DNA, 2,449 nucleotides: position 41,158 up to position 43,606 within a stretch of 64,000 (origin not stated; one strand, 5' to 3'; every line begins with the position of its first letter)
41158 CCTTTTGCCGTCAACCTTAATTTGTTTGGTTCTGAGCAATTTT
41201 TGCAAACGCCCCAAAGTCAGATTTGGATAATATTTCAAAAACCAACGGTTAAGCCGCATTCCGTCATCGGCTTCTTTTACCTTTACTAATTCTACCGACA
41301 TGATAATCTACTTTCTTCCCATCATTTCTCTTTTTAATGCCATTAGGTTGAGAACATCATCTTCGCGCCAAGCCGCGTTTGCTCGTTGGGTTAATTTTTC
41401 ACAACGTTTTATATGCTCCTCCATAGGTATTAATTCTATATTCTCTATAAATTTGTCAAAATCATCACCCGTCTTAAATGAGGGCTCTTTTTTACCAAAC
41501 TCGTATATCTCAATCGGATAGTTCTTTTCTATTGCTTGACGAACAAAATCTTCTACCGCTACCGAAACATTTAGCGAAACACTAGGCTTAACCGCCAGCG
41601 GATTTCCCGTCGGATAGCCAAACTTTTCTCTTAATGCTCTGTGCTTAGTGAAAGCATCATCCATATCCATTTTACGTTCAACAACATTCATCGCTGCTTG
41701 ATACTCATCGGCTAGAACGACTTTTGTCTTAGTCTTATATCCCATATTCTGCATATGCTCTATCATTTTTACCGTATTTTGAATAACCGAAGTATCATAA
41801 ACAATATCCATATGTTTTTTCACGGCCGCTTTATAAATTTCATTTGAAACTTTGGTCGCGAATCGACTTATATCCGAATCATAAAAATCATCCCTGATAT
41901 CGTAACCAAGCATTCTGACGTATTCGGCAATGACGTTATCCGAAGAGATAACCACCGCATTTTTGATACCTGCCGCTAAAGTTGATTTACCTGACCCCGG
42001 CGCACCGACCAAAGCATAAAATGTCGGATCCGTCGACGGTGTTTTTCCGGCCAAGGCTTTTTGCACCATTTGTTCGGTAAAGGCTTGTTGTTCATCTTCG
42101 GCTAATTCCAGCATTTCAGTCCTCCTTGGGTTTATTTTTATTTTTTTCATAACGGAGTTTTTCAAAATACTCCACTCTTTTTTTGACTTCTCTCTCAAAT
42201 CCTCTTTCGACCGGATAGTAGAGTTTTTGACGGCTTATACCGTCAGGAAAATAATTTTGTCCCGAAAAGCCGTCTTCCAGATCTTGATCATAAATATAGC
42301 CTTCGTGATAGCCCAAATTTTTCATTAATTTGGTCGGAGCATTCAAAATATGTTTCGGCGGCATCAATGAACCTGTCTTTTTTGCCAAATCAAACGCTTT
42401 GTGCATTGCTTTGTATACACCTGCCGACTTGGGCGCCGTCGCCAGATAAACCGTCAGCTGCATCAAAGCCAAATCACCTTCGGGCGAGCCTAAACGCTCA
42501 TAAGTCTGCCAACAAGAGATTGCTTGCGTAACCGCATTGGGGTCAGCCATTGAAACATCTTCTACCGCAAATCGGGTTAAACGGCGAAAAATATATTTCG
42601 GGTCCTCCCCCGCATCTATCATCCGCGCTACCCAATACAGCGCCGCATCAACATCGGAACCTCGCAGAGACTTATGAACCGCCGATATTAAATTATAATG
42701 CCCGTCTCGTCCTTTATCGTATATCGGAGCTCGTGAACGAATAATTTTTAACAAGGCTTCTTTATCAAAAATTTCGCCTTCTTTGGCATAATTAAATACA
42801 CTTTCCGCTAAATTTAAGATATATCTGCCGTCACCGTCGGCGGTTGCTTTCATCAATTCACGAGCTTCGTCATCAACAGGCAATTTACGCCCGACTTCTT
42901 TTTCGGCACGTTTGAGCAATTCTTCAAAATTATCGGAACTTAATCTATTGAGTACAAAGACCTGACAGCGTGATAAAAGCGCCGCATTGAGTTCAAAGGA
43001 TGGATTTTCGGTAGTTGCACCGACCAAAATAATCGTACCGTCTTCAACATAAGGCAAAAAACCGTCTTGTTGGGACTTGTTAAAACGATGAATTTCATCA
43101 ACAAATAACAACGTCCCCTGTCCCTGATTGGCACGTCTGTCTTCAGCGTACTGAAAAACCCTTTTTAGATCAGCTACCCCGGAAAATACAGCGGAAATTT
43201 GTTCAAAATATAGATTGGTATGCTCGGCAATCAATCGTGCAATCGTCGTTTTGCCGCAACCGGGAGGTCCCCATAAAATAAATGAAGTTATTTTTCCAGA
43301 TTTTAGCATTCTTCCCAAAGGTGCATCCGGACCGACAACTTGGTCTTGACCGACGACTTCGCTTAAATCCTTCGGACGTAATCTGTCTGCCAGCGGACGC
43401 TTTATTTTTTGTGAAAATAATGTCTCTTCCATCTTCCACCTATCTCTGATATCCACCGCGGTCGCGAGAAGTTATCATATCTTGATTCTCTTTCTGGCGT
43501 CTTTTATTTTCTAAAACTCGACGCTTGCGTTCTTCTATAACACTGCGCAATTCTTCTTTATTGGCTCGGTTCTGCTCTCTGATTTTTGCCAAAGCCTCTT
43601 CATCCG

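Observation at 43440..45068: Pentapeptide-repeat protein with a hyper-charged 12-aa tandem-repeat (VNTR) array. Candidate host-directed effector.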

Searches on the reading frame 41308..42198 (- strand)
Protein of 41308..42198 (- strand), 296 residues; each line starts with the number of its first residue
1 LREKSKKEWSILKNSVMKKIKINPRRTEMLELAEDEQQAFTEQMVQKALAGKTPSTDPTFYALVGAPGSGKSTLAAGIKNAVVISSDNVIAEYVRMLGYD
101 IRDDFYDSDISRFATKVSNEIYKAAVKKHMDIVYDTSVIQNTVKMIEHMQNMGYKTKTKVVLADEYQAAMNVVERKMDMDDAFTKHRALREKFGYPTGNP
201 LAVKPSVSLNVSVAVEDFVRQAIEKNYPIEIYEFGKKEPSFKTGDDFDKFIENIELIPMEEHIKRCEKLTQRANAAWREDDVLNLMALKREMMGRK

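Call 3: search_protein_families(library=pfam, proteins=[window:41308-42198:-], max_evalue=0.01)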
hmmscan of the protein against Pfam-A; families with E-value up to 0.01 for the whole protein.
window:41308-42198:- (296 aa): 9 families
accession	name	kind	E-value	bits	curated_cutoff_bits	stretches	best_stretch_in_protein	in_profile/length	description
PF06414.18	Zeta_toxin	-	6.9e-09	35.9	22.3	1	53-177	11-145/199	Zeta toxin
PF13671.12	AAA_33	-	5.7e-08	33.6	27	1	63-187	4-130/143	AAA domain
PF13401.12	AAA_22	-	6.1e-06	27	27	1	58-175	5-97/130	AAA domain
PF13521.12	AAA_28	-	1e-05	26.3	27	1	61-173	2-117/164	AAA domain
PF00005.33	ABC_tran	-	0.0014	19.7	25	1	61-175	14-90/137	ABC transporter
PF13479.12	AAA_24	-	0.0025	18.1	27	0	61-171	5-78/195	AAA domain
PF00931.28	NB-ARC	-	0.0031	17.3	23.5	1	43-81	3-41/248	NB-ARC domain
PF13238.12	AAA_18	-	0.0046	17.8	29.4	0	63-132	3-53/128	AAA domain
PF13207.12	AAA_17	-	0.0047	17.7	27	0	64-162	1-106/136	AAA domain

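Call 44: search_protein_families(library=padloc, proteins=[window:41308-42198:-], max_evalue=0.01)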
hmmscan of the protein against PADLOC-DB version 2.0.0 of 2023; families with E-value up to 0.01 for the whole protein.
window:41308-42198:- (296 aa): 4 families
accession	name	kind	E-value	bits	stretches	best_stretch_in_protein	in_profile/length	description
PDLC04135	mad3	-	0.00014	19.5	1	47-86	11-50/374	mads_3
PDLC02373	dCTPase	-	0.00066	16.7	1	17-166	114-222/630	-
PDLC04140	mad8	-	0.00097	16.7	1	58-90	27-61/314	mads_8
PDLC00303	PtuA1|PtuA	-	0.0073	13.4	0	63-170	17-128/386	AAA ATPase domain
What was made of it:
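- On Anti-phage defence systems (PADLOC): Only a P-loop-level hit for the partner ATPase (call 44).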

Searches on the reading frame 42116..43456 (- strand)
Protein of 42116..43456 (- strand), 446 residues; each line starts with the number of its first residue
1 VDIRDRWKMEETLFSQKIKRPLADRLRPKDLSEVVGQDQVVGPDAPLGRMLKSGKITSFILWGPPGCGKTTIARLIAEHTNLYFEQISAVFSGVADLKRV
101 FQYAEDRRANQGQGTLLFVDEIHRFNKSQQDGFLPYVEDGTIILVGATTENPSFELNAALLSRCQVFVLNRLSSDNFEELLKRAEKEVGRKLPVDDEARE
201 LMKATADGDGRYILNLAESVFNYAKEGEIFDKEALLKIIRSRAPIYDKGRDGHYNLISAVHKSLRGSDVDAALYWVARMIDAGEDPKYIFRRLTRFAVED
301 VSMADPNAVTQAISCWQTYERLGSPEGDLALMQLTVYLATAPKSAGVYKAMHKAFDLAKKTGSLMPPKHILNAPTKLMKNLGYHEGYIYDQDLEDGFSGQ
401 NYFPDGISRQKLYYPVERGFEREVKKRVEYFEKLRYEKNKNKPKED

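Call 3: search_protein_families(library=pfam, proteins=[window:42116-43456:-], max_evalue=0.01)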
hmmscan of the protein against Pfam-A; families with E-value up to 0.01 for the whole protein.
window:42116-43456:- (446 aa): 19 families
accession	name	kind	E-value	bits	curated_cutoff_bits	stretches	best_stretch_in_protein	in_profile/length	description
PF12002.13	MgsA_C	-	2.8e-62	210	27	1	266-430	1-165/167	MgsA AAA+ ATPase C terminal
PF16193.11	AAA_assoc_2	-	7.6e-19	68.2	34.3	1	190-265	3-81/81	AAA C-terminal domain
PF00004.35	AAA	-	2e-15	57.8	21.2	1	60-169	2-128/131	ATPase family associated with various cellular activities (AAA)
PF05496.18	RuvB_N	-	1.7e-11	44.6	27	1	26-154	1-126/159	Holliday junction DNA helicase RuvB P-loop domain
PF07728.20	AAA_5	-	3.9e-07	30.6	22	1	59-150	2-103/139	AAA domain (dynein-related subfamily)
PF13173.12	AAA_14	-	2.3e-05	24.8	27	1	59-175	5-126/129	AAA domain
PF13238.12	AAA_18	-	3.1e-05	24.9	29.4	1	61-191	3-119/128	AAA domain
PF13191.12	AAA_16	-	9.4e-05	23.4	32.6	0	52-79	20-47/167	AAA ATPase domain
PF00158.32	Sigma54_activat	-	9.8e-05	22.5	20.2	0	109-151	89-131/168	Sigma-54 interaction domain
PF14532.12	Sigma54_activ_2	-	0.00019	22.1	25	1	60-139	25-95/138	Sigma-54 interaction domain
PF13245.12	AAA_19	-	0.00022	21.8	25.1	0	59-81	14-36/134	AAA domain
PF13401.12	AAA_22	-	0.00045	21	27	0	59-80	8-29/130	AAA domain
PF01078.27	Mg_chelatase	-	0.00079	19.3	20.3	0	58-76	24-42/207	Magnesium chelatase, subunit ChlI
PF20720.3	nSTAND3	-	0.0012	19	27.2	1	60-102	21-62/155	Novel STAND NTPase 3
PF13604.12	AAA_30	-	0.0019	18.4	27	0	59-79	21-41/191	AAA domain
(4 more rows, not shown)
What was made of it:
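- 42116..43432 (-): rarA/mgsA, the downstream gene, 5-10 nt after the PRP stop in all 28 loci of the clade. Pfam MgsA_C 2.8e-62 (call 3).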
